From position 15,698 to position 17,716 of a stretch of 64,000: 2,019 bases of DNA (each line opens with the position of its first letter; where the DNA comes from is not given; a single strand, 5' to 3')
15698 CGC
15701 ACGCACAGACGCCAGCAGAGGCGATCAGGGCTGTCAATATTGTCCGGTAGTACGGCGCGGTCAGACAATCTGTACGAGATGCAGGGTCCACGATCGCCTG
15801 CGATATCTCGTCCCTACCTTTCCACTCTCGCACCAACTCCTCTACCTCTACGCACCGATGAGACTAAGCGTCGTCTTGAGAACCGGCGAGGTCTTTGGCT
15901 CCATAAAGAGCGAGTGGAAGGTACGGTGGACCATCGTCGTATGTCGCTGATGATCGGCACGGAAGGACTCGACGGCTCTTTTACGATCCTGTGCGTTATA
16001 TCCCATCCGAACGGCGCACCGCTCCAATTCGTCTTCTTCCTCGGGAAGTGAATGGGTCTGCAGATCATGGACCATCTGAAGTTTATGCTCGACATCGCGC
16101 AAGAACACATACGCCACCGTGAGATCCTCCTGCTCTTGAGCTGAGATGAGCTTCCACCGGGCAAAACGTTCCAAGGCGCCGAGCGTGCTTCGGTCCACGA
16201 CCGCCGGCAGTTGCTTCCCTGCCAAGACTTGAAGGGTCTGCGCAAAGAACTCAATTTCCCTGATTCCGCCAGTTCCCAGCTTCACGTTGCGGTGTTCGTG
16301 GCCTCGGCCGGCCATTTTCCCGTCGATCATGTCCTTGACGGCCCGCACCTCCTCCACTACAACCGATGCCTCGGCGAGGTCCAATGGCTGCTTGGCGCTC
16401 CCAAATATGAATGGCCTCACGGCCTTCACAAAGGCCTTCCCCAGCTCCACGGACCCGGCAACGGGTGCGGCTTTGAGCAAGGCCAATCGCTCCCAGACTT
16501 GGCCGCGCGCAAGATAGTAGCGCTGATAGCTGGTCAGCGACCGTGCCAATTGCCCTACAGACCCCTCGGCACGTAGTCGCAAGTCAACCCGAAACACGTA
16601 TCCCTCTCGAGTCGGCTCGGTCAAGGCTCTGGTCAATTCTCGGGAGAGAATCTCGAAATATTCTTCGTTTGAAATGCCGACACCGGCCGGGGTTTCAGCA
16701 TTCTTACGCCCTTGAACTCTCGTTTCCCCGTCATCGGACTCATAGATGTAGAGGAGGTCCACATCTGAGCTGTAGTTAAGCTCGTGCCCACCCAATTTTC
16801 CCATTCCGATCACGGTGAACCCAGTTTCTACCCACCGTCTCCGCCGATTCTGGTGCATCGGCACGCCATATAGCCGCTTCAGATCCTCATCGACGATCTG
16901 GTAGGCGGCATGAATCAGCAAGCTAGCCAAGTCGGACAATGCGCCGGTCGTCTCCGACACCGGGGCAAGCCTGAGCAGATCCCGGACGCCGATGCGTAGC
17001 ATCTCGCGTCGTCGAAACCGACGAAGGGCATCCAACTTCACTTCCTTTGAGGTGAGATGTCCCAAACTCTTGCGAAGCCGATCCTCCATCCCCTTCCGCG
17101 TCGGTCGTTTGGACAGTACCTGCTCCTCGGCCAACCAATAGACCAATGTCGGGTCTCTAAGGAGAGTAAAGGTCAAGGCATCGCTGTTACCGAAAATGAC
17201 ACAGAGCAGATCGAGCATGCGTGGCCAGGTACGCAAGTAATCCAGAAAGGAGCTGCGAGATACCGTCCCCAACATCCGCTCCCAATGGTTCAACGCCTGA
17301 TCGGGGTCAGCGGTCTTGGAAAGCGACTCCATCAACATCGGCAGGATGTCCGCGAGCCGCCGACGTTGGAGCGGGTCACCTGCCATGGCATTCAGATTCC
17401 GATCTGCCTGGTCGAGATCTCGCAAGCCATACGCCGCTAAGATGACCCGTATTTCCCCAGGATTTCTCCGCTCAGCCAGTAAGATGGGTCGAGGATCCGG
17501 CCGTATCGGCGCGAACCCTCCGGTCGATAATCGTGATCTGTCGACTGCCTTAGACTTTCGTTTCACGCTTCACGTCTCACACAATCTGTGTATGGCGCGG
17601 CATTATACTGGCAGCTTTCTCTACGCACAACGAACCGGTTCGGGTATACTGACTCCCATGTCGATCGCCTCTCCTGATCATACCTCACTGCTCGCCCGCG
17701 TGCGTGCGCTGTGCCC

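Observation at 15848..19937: GlnE split into two divergently transcribed genes, one fused to GlnD-type ACT sensors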

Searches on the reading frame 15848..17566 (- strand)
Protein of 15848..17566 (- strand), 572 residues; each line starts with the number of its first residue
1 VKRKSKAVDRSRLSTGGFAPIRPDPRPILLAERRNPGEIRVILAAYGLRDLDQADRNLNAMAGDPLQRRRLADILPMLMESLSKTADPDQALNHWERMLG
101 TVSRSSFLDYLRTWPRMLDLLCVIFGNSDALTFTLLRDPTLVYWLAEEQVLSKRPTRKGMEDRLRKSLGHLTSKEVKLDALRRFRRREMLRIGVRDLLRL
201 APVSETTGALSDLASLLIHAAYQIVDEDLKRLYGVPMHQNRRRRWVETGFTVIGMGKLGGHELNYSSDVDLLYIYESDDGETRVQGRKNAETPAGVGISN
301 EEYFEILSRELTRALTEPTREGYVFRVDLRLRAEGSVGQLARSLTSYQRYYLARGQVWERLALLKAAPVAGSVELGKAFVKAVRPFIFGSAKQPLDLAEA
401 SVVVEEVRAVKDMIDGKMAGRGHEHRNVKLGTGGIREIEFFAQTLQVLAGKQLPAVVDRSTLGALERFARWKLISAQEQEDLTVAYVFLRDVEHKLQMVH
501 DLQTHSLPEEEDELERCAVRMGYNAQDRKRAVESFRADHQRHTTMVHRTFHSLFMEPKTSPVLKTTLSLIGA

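Call 3: search_protein_families(library=pfam, proteins=[window:15848-17566:-], max_evalue=0.01)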
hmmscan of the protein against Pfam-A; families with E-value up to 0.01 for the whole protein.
window:15848-17566:- (572 aa): 2 families
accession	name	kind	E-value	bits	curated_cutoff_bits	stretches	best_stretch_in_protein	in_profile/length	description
PF03710.21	GlnE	-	6.6e-62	209.6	24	1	121-380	4-250/252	Glutamate-ammonia ligase adenylyltransferase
PF08335.16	GlnD_UR_UTase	-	2.9e-29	102.3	21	1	421-554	13-141/141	GlnD PII-uridylyltransferase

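Call 4: search_protein_families(library=ncbifam, proteins=[window:15848-17566:-], max_evalue=0.01)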
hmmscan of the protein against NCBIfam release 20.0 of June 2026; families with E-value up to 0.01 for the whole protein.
window:15848-17566:- (572 aa): 6 families
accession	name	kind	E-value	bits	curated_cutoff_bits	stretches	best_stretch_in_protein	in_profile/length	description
NF010706.0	PRK14108.1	equivalog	2.7e-111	372.9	724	2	244-564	181-478/986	bifunctional [glutamine synthetase] adenylyltransferase/[glutamine synthetase]-adenylyl-L-tyrosine phosphorylase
NF008292.0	PRK11072.1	equivalog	3.8e-101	339.6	487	2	156-560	66-443/946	bifunctional [glutamate--ammonia ligase]-adenylyl-L-tyrosine phosphorylase/[glutamate--ammonia-ligase] adenylyltransferase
NF010707.0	PRK14109.1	equivalog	3.6e-92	310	625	2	307-557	260-502/1010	bifunctional [glutamine synthetase] adenylyltransferase/[glutamine synthetase]-adenylyl-L-tyrosine phosphorylase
TIGR01693.1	UTase_glnD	equivalog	3.7e-07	28.8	519.4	1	426-541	175-276/850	[protein-PII] uridylyltransferase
NF003467.0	PRK05092.1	equivalog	8.4e-05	20.5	959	0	427-547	243-350/940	[protein-PII] uridylyltransferase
NF001366.0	PRK00275.1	equivalog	0.00029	18.9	1299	0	427-545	210-315/895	[protein-PII] uridylyltransferase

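Call 5: search_solved_structures(query=window:15848-17566:-, max_evalue=0.01, show_alignments=3)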
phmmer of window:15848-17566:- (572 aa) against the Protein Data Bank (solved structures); distinct sequences matched with E-value up to 0.01: 2.
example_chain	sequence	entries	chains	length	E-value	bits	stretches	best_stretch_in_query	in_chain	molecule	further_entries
1v4a_A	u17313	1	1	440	2.2e-52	181.8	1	164-553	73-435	Glutamate-ammonia-ligase adenylyltransferase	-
3k7d_A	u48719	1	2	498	3.9e-41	144.7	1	63-505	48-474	Glutamate-ammonia-ligase adenylyltransferase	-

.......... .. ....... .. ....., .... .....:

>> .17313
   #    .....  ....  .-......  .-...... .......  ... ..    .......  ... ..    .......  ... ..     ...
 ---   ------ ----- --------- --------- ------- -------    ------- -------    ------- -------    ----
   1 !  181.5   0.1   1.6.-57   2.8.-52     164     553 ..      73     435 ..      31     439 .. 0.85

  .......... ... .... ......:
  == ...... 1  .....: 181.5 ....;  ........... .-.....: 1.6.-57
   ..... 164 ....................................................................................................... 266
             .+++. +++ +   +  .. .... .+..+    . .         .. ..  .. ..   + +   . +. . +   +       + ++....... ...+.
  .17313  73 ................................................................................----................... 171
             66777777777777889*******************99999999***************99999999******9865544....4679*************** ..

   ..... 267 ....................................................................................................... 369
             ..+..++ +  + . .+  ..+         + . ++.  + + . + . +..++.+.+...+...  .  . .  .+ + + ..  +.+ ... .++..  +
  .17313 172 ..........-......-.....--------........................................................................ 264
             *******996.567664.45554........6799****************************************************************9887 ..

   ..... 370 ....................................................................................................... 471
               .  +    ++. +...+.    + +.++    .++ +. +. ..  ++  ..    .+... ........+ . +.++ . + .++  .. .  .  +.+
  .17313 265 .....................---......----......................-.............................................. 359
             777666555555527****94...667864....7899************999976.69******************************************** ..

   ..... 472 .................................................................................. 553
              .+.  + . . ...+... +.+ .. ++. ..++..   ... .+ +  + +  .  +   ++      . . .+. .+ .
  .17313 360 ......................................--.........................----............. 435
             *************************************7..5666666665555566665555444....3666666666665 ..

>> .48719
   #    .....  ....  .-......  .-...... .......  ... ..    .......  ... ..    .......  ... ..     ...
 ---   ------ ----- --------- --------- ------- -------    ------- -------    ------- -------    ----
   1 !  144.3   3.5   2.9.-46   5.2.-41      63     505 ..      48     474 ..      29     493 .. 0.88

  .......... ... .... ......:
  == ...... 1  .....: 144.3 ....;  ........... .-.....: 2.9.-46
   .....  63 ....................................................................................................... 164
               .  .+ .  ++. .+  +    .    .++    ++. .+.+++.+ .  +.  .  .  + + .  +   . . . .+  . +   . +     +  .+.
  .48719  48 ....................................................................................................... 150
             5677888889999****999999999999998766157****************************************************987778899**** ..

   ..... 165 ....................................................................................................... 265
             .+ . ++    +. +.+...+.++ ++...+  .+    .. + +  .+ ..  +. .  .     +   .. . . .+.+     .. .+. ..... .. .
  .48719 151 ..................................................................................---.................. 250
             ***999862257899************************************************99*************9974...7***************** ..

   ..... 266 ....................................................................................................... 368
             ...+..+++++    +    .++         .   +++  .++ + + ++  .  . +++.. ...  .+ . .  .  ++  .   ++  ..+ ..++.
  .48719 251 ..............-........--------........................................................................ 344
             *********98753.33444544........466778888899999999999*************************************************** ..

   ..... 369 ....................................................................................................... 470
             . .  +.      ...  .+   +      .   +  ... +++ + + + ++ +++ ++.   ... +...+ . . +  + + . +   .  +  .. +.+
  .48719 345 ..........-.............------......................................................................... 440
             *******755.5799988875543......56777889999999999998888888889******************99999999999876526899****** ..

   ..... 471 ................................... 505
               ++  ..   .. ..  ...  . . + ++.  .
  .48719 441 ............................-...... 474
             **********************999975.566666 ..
